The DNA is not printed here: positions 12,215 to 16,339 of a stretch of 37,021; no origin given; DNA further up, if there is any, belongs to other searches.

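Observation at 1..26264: Origin-proximal 26-kb array of six secreted mega-proteins: candidate SLH-anchored surface glycan-processing apparatus with no recognisable cohesin/dockerin or sortase logic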

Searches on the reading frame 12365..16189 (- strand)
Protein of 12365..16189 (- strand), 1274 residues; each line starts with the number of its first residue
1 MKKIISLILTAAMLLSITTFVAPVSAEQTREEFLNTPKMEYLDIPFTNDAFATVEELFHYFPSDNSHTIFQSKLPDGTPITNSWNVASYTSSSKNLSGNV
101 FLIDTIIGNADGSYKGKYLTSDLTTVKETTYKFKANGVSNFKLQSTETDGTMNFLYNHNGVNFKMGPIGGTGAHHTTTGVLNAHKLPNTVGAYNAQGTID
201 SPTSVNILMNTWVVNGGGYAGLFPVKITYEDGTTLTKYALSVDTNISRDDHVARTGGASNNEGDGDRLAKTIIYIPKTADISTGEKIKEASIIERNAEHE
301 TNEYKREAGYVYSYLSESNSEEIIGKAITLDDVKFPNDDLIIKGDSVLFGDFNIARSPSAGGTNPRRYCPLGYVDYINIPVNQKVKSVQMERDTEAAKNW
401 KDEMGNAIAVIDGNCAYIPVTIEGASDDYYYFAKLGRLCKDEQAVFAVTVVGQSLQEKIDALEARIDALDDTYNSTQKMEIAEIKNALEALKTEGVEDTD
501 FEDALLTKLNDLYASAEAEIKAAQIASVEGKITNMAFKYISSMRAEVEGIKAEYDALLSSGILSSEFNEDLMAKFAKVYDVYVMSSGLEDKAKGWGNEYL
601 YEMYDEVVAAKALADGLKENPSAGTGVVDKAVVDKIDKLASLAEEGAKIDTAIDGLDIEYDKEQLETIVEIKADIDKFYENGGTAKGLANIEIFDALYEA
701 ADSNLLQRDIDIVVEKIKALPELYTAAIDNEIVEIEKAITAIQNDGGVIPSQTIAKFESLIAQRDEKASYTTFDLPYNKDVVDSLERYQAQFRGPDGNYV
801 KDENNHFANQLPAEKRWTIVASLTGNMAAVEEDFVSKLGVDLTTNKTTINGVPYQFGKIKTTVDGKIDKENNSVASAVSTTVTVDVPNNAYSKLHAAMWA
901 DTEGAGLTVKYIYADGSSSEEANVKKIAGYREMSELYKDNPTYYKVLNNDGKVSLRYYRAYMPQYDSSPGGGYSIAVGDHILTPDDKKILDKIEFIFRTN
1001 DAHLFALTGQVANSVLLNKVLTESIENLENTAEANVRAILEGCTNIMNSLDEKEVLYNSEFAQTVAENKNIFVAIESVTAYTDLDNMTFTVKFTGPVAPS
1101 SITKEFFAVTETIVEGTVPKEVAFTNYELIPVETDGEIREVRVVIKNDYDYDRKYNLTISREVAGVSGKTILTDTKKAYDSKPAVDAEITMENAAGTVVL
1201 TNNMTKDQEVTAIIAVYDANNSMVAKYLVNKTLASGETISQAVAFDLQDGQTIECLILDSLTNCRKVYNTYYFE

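Call 5: search_protein_families(library=pfam, proteins=[window:12365-16189:-], max_evalue=0.01)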
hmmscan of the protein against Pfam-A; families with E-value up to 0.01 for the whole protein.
window:12365-16189:- (1274 aa): 0 families

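Call 7: search_protein_families(library=ncbifam, proteins=[window:12365-16189:-], max_evalue=0.01)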
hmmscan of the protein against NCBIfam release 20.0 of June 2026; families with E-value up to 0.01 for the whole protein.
window:12365-16189:- (1274 aa): 0 families

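Call 11: search_solved_structures(query=window:12365-16189:-, max_evalue=1)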
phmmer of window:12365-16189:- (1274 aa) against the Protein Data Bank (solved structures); distinct sequences matched with E-value up to 1: 6.
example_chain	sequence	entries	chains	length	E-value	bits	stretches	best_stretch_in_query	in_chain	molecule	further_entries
5i9o_B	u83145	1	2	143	0.19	12.8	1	840-948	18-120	Thermonuclease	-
4n9p_A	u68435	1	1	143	0.38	11.8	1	840-948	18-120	Thermonuclease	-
5c3x_A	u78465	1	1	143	0.42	11.7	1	893-948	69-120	Thermonuclease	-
4k5v_A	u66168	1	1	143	0.43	11.7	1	840-948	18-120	Thermonuclease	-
5c6a_A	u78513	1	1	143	0.46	11.6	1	891-948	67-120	Thermonuclease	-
4miu_A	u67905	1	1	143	0.48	11.5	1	841-948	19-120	Thermonuclease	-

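Call 12: find_encoding_contigs(protein=window:12365-16189:-, flank=10000, max_places=6)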
Protein window:12365-16189:- (1274 aa): 4 contigs read that carry it; 3 places shown.
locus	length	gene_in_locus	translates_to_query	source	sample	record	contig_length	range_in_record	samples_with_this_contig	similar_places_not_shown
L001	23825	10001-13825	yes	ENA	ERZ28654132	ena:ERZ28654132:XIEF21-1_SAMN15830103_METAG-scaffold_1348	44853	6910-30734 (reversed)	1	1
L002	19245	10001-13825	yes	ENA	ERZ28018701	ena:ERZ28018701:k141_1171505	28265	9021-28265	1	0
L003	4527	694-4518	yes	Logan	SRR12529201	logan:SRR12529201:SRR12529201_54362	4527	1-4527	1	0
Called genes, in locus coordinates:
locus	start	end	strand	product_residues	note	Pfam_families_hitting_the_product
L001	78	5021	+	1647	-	PF22842:Pel9A-like_beta_helix, PF07833:Cu_amine_oxidN1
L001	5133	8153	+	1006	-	PF00395:SLH (weak)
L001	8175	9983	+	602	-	PF00395:SLH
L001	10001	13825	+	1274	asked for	-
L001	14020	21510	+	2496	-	-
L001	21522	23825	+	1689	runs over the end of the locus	-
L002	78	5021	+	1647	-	PF22842:Pel9A-like_beta_helix, PF07833:Cu_amine_oxidN1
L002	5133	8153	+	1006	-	PF00395:SLH (weak)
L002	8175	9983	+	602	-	PF00395:SLH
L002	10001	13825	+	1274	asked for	-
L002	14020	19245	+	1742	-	?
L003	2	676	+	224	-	?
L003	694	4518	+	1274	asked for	-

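Call 24: find_homologous_proteins(query=window:12365-16189:-, max_evalue=0.001)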
Query window:12365-16189:- (1274 aa): 15 proteins with E <= 0.001 among 8000 candidates.
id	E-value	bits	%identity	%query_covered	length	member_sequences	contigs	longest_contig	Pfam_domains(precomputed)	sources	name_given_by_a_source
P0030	0.0e+0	2808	100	100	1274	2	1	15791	-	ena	-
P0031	0.0e+0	2535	90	100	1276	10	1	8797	-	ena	-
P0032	0.0e+0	2206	81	100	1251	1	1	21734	-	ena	-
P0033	0.0e+0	2152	80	100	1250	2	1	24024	-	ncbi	-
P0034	0.0e+0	2149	80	100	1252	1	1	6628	-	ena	-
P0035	0.0e+0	1678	63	100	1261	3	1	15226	-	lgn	-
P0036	0.0e+0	1657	62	100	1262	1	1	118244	-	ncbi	-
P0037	0.0e+0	1355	56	100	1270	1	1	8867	-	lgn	-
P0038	0.0e+0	1067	57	58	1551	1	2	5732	-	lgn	-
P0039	0.0e+0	1036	46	100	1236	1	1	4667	-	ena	-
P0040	2.2e-208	713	54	42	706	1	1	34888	-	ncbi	-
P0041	2.2e-144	501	48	43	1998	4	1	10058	PF13472.13,PF00657.29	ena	-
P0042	2.6e-54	203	35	34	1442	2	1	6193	-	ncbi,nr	ncbi:MAG: hypothetical protein J6C16_04340, partial [Clostridia bacterium]|nr:hypothetical protein [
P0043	2.4e-51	193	33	41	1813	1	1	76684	PF13472.13,PF00657.29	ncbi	-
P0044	5.2e-51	192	33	34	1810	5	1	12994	PF13472.13,PF00657.29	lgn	-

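Call 25: search_protein_families(library=pfam, proteins=[window:12365-16189:-], max_evalue=5)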
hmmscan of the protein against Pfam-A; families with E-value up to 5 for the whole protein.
window:12365-16189:- (1274 aa): 4 families
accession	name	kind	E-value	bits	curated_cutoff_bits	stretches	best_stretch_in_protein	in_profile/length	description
PF13205.12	Big_5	-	0.043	15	23.6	1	1086-1172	22-95/105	Bacterial Ig-like domain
PF03682.18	UPF0158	-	0.089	13.2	21.1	1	450-509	36-95/157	Uncharacterised protein family (UPF0158)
PF18781.7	Phage_spike_2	-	0.39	11.6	25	1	1034-1060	4-30/76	Phage spike trimer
PF14942.11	Muted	-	2.9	8.5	26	0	453-522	61-130/146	Organelle biogenesis, Muted-like protein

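Call 57: find_encoding_contigs(protein=P0036, flank=10000, max_places=1)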
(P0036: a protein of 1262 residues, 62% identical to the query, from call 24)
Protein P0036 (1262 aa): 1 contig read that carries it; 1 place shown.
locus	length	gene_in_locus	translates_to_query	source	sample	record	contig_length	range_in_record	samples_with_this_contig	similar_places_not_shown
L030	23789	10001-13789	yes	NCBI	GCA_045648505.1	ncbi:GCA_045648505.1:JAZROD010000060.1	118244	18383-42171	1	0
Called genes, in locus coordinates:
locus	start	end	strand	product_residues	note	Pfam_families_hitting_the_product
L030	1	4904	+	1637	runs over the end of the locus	PF22842:Pel9A-like_beta_helix, PF07833:Cu_amine_oxidN1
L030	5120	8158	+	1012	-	PF00395:SLH (faint)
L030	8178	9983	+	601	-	PF00395:SLH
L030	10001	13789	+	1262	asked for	-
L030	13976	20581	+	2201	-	-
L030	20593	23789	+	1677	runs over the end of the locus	PF13229:Beta_helix (weak)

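Call 58: find_encoding_contigs(protein=P0040, flank=10000, max_places=1)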
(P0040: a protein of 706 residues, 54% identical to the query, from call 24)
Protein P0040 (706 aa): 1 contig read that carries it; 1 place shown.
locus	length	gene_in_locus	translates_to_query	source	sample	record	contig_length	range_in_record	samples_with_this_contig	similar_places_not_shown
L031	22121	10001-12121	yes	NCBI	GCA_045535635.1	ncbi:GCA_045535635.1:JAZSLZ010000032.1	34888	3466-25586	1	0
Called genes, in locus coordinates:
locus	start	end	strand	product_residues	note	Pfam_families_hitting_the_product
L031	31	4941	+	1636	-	PF22842:Pel9A-like_beta_helix, PF13229:Beta_helix (faint), PF07833:Cu_amine_oxidN1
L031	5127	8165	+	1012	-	PF00395:SLH (faint)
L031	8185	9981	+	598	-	PF00395:SLH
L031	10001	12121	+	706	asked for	-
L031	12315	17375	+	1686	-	-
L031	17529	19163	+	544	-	PF00501:AMP-binding, PF13193:AMP-binding_C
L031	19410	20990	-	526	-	PF28550:DUF8436, PF03486:HI0933_like (weak), PF07992:Pyr_redox_2 (faint), PF13738:Pyr_redox_3 (faint), PF01266:DAO (weak), PF21688:FAD-depend_C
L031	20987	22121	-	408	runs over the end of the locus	PF00890:FAD_binding_2 (faint), PF01266:DAO (faint), PF03486:HI0933_like, PF07992:Pyr_redox_2 (weak), PF13738:Pyr_redox_3 (faint), PF22780:HI0933_like_1st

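Call 61: predict_structure(alignment_id=A7)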
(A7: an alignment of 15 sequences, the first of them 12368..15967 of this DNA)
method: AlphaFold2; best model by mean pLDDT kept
length: 1200 residues; sequences in the alignment: 15
mean_pLDDT: 62.6   pTM: 0.37
mean pLDDT of the five models: 62.6, 62.2, 61.4, 61.1, 58.1
residues with pLDDT >= 90: 56; 70-90: 548; 50-70: 174; < 50: 422
segments of 3 or more residues with pLDDT < 50: 1-28, 43-53, 97-118, 120-124, 172-191, 220-231, 233-236, 282-297, 692-834, 838-997
pLDDT, mean of each block of 10 residues (from residue 1): 39 39 42 58 48 54 67 66 75 50 39 45 61 72 71 82 78 42 41 66 78 68 44 54 64 72 84 62 43 48 82 67 84 83 85 84 64 70 80 87 80 77 81 86 77 84 84 86 77 86 90 85 82 89 85 85 91 90 79 89 88 89 85 85 77 72 82 79 76 30 31 37 36 31 26 29 31 24 26 28 37 39 40 46 44 35 30 25 25 23 23 27 25 24 31 33 33 29 34 49 82 86 85 87 75 87 86 69 87 70 81 72 81 82 79 83 82 71 69 62
secondary structure, 60 per line:
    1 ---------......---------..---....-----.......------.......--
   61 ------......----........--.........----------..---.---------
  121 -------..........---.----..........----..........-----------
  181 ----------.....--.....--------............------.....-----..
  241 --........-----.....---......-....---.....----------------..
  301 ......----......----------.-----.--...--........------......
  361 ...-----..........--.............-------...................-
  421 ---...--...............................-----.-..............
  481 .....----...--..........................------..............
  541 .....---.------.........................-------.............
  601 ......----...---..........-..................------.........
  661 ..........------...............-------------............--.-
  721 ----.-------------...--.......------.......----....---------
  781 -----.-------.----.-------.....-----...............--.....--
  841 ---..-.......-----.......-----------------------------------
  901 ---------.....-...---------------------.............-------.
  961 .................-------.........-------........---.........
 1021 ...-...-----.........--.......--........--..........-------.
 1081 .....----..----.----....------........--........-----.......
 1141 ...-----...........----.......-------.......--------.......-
elements in order (helices of 4 or more, strands of 3 or more residues): H12-15 H30-33 E39-45 E52-58 E67-72 E77-84 E87-95 E128-137 E146-155 E160-169 H191-195 E198-202 H211-222 H229-233 H243-250 E267-269 E271-274 H278-282 E299-306 E311-316 E336-338 E341-348 E355-363 E369-378 H381-393 H401-419 H429-459 H467-485 H495-520 H527-545 H556-580 H588-606 H617-626 H628-645 H652-670 H677-691 H705-716 H744-750 H757-763 H768-771 E807-811 H817-831 E834-838 H847-853 H859-865 H910-914 H940-952 H960-977 H985-993 E1001-1008 E1012-1023 E1033-1041 E1044-1050 E1053-1060 E1063-1072 E1080-1085 E1101-1104 E1111-1118 E1121-1128 E1134-1143 E1149-1159 E1164-1170 E1178-1184 E1193-1199

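Call 64: fold_search(model_id=the predicted structure, library=pdb)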
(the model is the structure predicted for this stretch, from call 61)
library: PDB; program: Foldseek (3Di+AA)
matches with E <= 10: 1661; with E <= 0.001: 82
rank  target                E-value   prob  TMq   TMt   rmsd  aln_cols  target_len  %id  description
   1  4zjg                  4.9e-06  1.00  0.09  0.28  11.6       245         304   12  Crystal structure of native alpha-2-macroglobulin from Escherichia coli spanning domains MG0-NIE-MG1. (released 2015-06-10)
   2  4kkq_A                2.1e-05  1.00  0.07  0.31  16.8       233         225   14  Crystal structure of Vibrio cholerae RbmA (crystal form 1) (released 2013-05-22)
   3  5g50_B                2.2e-05  1.00  0.07  0.29  17.0       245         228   12  Vibrio cholerae scaffolding protein RbmA in complex with magnesium. (released 2017-11-29)
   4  4kkr_A                2.4e-05  1.00  0.07  0.31  17.2       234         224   14  Crystal structure of Vibrio cholerae RbmA (crystal form 3) (released 2013-05-22)
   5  4kkp_A                2.5e-05  1.00  0.07  0.30  17.3       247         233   12  Crystal structure of Vibrio cholerae RbmA (crystal form 2) (released 2013-05-22)
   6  4be5_A                3.0e-05  1.00  0.07  0.32  16.7       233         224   14  V. cholera biofilm scaffolding protein RbmA (released 2013-12-18)
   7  4hsa_C                3.0e-05  1.00  0.08  0.27  13.2       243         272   10  Structure of interleukin 17a in complex with il17ra receptor (released 2013-05-22)
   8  4be6_A                3.3e-05  1.00  0.07  0.32  16.9       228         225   16  V. cholera biofilm scaffolding protein RbmA (released 2013-12-18)
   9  3jvf_C                4.5e-05  1.00  0.07  0.27  14.3       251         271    6  Crystal structure of an Interleukin-17 receptor complex (released 2009-10-20)
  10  7zan_C                5.3e-05  1.00  0.07  0.28  16.5       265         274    8  Crystal Structure of human IL-17A in complex with IL-17RA and IL-17RC (released 2022-10-12)
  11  4hsa_F                5.5e-05  1.00  0.08  0.27  13.1       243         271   10  Structure of interleukin 17a in complex with il17ra receptor (released 2013-05-22)
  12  5e4e_C                5.8e-05  1.00  0.07  0.23  14.9       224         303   11  Engineered Interleukin-13 bound to receptor (released 2015-12-02)
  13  5n9b                  6.8e-05  1.00  0.07  0.26  12.5       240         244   10  Crystal Structure of unliganded human IL-17RA (released 2018-06-13)
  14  5t99_A                8.4e-05  1.00  0.07  0.10  15.0       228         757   12  Crystal structure of BuGH2Awt in complex with Galactoisofagomine (released 2017-09-13)
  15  5t98_B                1.0e-04  1.00  0.07  0.10  14.6       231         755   13  Crystal structure of BuGH2Awt (released 2017-09-13)
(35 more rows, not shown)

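Call 74: search_protein_families(library=pfam, proteins=[P0041], max_evalue=0.001)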
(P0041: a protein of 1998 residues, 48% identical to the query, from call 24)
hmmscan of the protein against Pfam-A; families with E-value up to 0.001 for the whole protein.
P0041 (1998 aa): 2 families
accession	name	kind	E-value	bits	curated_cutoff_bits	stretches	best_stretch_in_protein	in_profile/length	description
PF13472.12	Lipase_GDSL_2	-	8.8e-14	52.8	32.9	1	1626-1821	1-178/178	GDSL-like Lipase/Acylhydrolase family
PF00657.28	Lipase_GDSL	-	4.1e-06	27.5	23.6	1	1624-1823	1-205/208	GDSL-like Lipase/Acylhydrolase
